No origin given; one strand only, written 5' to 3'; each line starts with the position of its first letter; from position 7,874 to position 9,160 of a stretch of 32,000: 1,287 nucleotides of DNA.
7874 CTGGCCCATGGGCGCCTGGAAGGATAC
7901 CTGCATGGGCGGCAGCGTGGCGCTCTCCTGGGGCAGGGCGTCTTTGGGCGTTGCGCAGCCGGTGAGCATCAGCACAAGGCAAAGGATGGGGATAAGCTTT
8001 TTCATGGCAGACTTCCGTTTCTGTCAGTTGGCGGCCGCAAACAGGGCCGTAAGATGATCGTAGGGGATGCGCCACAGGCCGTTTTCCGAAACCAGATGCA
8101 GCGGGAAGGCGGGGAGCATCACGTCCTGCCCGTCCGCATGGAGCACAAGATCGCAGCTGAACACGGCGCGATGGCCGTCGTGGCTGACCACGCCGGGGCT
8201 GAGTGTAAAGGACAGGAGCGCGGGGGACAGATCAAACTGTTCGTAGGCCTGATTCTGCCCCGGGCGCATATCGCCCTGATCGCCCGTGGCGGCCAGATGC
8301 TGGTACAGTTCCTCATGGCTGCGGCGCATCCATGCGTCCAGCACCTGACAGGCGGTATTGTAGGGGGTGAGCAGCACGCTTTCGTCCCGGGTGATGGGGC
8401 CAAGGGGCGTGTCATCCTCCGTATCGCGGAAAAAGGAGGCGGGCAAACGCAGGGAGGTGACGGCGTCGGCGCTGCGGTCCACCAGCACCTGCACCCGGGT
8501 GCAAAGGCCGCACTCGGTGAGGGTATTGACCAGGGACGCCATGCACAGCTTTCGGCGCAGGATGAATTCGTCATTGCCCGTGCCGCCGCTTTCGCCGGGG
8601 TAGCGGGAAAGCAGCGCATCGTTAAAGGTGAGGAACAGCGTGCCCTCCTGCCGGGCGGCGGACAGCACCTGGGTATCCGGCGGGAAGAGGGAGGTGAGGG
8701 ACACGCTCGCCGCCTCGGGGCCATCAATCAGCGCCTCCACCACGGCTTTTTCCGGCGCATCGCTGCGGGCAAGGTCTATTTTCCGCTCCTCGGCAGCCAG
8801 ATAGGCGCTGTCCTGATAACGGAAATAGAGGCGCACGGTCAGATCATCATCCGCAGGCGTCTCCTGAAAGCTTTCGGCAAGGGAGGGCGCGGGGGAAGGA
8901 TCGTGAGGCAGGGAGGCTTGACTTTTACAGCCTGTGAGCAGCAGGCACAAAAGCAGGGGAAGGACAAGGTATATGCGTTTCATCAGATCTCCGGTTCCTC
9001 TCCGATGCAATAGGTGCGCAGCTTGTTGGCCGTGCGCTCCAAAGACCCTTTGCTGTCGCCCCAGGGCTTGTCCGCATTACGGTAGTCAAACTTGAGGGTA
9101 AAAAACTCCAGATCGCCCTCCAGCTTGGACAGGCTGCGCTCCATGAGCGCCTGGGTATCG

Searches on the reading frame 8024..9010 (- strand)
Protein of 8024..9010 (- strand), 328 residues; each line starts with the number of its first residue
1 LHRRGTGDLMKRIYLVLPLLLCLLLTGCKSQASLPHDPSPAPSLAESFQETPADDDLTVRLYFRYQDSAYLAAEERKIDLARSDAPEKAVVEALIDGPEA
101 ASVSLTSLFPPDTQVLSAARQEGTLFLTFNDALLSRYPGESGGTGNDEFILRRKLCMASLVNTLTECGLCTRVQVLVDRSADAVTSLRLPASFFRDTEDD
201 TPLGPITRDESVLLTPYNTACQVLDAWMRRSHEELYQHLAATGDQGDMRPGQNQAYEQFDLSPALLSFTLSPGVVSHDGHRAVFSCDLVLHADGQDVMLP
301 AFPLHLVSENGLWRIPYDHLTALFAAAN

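Call 72: search_protein_families(library=pfam, proteins=[window:8024-9010:-], max_evalue=0.001)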
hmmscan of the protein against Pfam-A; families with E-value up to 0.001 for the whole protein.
window:8024-9010:- (328 aa): 1 family
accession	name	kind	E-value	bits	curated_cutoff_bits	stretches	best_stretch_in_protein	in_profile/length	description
PF10646.14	Germane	-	2e-13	51.4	23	1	61-178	2-112/117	Sporulation and spore germination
